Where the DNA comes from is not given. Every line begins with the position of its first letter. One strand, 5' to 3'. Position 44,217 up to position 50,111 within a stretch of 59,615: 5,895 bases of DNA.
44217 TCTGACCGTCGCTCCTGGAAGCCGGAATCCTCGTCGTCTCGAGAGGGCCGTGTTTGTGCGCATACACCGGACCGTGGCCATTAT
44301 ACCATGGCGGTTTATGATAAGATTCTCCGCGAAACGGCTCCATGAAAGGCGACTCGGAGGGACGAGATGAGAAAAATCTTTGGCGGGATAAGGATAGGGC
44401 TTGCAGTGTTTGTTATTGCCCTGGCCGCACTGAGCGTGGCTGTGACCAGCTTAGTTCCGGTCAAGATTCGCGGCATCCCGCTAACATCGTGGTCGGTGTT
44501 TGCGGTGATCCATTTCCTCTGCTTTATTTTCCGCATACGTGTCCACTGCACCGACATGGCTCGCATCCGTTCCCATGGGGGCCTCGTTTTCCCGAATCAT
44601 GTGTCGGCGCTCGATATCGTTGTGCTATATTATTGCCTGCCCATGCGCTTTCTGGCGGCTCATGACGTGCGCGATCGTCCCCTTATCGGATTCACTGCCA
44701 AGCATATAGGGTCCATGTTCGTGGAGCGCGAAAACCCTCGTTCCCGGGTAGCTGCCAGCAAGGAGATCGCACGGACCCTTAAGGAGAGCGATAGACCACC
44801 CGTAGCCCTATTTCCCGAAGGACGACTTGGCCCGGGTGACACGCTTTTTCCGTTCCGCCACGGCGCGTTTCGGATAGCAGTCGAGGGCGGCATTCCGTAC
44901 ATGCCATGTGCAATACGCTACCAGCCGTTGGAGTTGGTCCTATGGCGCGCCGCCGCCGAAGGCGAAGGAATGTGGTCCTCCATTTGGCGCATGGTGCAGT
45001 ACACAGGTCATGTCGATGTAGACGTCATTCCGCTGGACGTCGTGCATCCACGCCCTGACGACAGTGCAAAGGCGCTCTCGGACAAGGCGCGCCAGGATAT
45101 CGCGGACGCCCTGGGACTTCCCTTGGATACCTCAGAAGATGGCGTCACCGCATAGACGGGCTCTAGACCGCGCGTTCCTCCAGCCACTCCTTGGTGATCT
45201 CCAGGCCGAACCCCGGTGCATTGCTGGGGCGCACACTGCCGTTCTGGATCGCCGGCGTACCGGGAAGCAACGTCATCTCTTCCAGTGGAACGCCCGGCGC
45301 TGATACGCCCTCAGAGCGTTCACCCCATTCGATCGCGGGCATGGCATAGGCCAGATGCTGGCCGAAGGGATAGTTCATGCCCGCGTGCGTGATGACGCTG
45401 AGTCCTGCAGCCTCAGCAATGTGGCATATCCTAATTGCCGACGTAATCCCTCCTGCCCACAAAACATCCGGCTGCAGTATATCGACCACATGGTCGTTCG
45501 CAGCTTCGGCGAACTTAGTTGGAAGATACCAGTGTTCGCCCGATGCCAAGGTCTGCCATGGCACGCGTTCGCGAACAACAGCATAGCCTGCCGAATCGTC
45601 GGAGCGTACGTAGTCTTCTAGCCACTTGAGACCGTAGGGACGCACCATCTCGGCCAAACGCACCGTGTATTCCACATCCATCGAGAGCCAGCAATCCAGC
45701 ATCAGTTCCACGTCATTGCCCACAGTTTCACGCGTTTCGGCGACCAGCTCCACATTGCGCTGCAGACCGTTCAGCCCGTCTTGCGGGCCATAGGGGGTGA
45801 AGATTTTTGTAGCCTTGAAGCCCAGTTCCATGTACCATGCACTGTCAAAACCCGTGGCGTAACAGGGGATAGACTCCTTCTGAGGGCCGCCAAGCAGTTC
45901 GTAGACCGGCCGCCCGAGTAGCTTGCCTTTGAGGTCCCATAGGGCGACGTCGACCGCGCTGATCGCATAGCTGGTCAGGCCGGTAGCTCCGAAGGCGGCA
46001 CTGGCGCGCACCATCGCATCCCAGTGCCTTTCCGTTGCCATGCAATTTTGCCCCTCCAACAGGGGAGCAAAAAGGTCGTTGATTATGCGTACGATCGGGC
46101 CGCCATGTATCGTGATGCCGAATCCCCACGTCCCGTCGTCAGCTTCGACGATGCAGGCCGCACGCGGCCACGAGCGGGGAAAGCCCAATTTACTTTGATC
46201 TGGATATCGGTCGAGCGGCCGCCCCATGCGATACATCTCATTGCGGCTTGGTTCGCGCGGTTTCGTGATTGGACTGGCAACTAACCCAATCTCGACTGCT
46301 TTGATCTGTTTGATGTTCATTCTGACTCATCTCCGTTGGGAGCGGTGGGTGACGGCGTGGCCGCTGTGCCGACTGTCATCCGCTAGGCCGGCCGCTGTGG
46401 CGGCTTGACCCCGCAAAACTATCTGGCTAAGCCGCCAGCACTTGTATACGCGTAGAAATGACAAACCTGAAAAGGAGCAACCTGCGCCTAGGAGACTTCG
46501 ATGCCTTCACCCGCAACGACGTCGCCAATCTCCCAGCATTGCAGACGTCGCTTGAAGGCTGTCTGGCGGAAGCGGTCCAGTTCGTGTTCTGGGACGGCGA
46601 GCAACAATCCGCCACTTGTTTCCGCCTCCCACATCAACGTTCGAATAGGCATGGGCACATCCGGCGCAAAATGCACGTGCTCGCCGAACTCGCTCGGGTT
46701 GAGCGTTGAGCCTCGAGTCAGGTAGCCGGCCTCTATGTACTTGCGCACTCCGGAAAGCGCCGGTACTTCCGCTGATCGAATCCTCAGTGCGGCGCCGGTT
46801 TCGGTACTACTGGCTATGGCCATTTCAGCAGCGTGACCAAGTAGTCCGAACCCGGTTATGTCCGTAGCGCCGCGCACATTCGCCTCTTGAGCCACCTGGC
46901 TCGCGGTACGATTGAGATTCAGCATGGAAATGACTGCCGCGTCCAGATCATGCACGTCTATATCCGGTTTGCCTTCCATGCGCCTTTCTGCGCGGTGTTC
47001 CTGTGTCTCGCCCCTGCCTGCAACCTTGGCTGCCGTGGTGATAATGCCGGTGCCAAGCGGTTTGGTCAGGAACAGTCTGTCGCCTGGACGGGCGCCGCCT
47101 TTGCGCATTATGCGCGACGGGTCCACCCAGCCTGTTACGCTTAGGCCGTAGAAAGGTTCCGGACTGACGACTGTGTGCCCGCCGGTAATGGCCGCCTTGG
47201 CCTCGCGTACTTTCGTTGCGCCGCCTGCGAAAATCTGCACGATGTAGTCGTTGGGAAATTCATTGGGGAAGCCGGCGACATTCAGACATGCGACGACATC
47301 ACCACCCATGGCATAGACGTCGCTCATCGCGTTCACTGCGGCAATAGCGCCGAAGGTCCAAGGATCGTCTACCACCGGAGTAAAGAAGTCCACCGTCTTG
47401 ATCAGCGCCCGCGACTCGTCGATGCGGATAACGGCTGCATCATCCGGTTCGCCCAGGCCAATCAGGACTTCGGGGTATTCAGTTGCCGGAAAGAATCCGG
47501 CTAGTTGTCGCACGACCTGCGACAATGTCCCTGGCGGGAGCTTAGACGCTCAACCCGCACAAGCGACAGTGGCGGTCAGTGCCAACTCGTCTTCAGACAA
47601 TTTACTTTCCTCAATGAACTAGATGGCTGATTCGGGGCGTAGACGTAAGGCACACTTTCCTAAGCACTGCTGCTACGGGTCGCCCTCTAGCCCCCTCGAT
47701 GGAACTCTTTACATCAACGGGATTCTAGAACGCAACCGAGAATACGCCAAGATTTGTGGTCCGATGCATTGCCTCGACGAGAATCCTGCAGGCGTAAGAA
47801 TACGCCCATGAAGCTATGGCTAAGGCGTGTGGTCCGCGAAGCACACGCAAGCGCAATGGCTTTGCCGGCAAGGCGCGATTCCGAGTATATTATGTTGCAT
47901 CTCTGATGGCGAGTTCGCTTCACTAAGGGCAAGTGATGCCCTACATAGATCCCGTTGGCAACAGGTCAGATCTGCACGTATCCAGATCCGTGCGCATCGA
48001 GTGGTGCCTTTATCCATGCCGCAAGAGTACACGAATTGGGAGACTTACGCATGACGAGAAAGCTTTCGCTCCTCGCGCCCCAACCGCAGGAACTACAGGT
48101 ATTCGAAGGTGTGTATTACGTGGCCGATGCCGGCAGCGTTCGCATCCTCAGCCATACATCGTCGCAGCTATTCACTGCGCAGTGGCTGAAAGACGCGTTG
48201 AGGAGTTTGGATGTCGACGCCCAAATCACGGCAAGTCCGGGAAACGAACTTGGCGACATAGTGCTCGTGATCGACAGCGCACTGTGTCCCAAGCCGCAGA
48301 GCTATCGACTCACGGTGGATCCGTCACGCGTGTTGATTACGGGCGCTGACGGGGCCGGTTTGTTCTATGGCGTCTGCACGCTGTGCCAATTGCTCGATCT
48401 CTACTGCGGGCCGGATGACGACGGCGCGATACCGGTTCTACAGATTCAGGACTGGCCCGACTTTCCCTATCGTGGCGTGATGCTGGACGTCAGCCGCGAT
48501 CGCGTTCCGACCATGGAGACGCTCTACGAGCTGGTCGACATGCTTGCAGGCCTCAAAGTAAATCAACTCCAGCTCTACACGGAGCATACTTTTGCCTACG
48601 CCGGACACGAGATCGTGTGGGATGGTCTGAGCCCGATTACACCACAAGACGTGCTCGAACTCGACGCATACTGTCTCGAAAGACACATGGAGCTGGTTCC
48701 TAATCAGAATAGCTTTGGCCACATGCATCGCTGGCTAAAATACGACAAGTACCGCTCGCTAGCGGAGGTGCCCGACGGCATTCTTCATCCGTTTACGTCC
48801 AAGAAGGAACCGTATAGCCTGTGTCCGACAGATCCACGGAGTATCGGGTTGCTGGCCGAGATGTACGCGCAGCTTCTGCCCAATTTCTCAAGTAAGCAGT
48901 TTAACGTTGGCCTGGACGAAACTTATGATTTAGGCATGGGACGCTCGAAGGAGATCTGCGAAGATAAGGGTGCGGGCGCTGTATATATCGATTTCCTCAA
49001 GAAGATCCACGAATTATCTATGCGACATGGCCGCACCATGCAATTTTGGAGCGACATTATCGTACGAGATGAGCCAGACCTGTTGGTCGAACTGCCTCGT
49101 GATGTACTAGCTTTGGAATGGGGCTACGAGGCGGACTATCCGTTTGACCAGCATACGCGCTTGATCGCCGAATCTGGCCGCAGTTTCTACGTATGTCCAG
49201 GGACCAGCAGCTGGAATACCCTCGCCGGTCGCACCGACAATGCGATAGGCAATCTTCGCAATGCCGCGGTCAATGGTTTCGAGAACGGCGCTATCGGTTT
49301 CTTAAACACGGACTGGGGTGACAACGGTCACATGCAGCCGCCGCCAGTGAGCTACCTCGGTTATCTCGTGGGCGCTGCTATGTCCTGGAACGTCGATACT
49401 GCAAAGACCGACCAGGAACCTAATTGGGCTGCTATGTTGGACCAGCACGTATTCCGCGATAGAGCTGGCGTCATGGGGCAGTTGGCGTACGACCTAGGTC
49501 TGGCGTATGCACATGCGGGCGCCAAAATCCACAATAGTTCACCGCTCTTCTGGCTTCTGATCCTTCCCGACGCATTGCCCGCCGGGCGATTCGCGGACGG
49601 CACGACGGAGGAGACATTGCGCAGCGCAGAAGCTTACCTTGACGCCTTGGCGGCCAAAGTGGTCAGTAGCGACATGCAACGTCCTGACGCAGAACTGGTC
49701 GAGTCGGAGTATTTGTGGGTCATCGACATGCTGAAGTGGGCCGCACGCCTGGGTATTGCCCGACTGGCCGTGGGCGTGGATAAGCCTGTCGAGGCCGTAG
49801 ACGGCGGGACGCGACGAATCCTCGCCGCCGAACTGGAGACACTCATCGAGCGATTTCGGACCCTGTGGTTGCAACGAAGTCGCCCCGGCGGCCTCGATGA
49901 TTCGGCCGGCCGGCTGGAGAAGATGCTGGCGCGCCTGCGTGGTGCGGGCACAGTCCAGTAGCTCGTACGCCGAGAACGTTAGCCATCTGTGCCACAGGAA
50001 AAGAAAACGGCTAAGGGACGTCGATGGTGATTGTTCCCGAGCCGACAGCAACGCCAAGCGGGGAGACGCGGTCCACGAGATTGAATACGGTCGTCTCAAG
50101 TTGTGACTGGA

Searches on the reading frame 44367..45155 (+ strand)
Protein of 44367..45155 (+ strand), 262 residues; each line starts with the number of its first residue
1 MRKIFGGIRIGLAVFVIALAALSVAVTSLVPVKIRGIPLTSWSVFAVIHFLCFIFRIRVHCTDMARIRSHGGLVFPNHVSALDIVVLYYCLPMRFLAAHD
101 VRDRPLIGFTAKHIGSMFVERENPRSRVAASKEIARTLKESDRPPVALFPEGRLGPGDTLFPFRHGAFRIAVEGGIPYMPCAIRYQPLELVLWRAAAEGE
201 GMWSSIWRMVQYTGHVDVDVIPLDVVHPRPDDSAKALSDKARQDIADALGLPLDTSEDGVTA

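Call 47: search_protein_families(library=pfam, proteins=[window:44367-45155:+], max_evalue=0.0001)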
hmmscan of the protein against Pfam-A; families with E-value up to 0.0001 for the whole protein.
window:44367-45155:+ (262 aa): 1 family
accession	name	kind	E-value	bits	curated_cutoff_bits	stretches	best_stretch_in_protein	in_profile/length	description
PF01553.26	Acyltransferase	-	1.1e-22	80.7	23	1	58-183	1-131/132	Acyltransferase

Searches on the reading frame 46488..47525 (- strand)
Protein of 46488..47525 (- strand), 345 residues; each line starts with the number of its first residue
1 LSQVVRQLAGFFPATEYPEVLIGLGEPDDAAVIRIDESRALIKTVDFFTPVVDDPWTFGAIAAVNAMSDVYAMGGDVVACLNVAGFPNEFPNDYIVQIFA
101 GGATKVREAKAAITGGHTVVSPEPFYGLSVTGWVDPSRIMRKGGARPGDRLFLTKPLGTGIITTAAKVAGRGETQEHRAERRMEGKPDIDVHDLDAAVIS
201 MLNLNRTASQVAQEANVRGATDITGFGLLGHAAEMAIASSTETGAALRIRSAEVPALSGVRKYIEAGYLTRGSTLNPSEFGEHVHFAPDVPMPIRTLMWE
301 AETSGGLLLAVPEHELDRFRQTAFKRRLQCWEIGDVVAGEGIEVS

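Call 47: search_protein_families(library=pfam, proteins=[window:46488-47525:-], max_evalue=0.0001)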
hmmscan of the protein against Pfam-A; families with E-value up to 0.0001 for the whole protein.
window:46488-47525:- (345 aa): 2 families
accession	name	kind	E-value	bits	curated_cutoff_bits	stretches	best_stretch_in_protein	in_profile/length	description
PF00586.29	AIRS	-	1.4e-24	87.1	24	1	28-134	2-112/112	AIR synthase related protein, N-terminal domain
PF02769.27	AIRS_C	-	3.4e-19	70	23.1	1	146-344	1-153/156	AIR synthase related protein, C-terminal domain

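Call 48: search_protein_families(library=ncbifam, proteins=[window:46488-47525:-], max_evalue=0.001)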
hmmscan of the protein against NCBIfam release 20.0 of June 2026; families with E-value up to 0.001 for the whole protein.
window:46488-47525:- (345 aa): 11 families
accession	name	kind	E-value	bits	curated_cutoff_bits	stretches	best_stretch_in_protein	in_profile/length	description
TIGR00476.1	selD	equivalog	5e-90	301.9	125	1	14-314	32-309/311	selenide, water dikinase SelD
NF002098.0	PRK00943.1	equivalog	9.6e-81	271.4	299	1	13-339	35-337/347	selenide, water dikinase SelD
NF010705.0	PRK14105.1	equivalog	5.8e-54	183.2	291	1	16-242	38-262/345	selenide, water dikinase SelD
TIGR04369.1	fusion_not_SelD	hypoth_equivalog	6.3e-35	120.5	700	1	26-278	382-631/701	oxidoreductase/SelD-related fusion protein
TIGR01379.1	thiL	equivalog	1.2e-20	73.8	184.15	1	27-191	24-196/320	thiamine-phosphate kinase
TIGR04049.1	AIR_rel_sll0787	hypoth_equivalog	3.4e-14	52.6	321.3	1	28-154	44-167/318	sll0787 family AIR synthase-like protein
NF004351.0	PRK05731.1-4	equivalog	6.4e-14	51.8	324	1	19-177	32-193/321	thiamine-phosphate kinase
TIGR03267.1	methan_mark_2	hypoth_equivalog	1.7e-11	43.8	365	1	17-154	35-171/323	methanogenesis marker 2 protein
NF004353.0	PRK05731.2-2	equivalog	5e-05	22.5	301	1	28-159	20-153/311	thiamine-phosphate kinase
NF004350.0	PRK05731.1-1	equivalog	7.8e-05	21.7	441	1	25-160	26-164/325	thiamine-phosphate kinase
NF002290.1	PRK01213.1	equivalog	0.00014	20.2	648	0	26-250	422-642/723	phosphoribosylformylglycinamidine synthase subunit PurL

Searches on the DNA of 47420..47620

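Call 55: search_rna_families(source=window, start=47420, end=47620, threshold=evalue, max_evalue=10)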
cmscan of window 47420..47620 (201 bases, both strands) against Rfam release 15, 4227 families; matches with E-value up to 10: 4.
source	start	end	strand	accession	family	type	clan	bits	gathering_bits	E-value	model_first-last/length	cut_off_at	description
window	47448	47462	+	RF02219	ZNRD1-AS1_2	Gene; lncRNA;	-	14.7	60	0.17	62-76/76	no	ZNRD1 antisense RNA 1 conserved region 2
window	47548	47619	-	RF01170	snoU61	Gene; snRNA; snoRNA; CD-box;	CL00067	12.7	55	5.3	1-84/84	no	Small nucleolar RNA U61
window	47588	47618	-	RF01125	sR4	Gene; snRNA; snoRNA; CD-box;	-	9.3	50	8.7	25-56/56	no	Small nucleolar RNA sR4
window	47591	47613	-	RF01152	sR1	Gene; snRNA; snoRNA; CD-box;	-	9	45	3.8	32-57/57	no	Small nucleolar RNA sR1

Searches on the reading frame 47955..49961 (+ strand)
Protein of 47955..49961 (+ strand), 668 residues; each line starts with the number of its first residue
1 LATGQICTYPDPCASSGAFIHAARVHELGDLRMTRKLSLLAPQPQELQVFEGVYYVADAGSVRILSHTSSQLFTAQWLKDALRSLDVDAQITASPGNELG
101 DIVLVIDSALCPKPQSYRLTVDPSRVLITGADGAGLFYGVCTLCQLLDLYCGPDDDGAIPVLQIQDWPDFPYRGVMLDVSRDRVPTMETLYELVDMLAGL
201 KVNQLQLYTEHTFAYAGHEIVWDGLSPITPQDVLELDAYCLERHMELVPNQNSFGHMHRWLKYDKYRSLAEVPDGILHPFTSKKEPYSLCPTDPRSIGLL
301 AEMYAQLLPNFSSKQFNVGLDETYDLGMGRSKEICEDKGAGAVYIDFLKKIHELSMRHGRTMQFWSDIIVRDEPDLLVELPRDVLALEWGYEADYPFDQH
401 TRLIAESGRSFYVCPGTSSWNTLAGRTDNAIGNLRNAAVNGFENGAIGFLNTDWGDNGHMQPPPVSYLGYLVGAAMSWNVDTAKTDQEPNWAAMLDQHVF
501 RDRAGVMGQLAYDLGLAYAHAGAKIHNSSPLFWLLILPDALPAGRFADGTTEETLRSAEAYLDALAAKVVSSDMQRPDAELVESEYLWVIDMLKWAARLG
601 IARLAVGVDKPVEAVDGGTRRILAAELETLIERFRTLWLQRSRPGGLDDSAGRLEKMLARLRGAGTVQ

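Call 47: search_protein_families(library=pfam, proteins=[window:47955-49961:+], max_evalue=0.0001)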
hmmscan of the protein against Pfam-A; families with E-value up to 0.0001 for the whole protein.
window:47955-49961:+ (668 aa): 2 families
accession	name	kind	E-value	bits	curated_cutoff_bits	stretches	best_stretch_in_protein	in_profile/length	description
PF00728.28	Glyco_hydro_20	-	7.9e-17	62.1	22.3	1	170-415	1-261/348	Glycosyl hydrolase family 20, catalytic domain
PF02838.20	Glyco_hydro_20b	-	5.6e-16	59.9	26.1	1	40-167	4-124/124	Glycosyl hydrolase family 20, domain 2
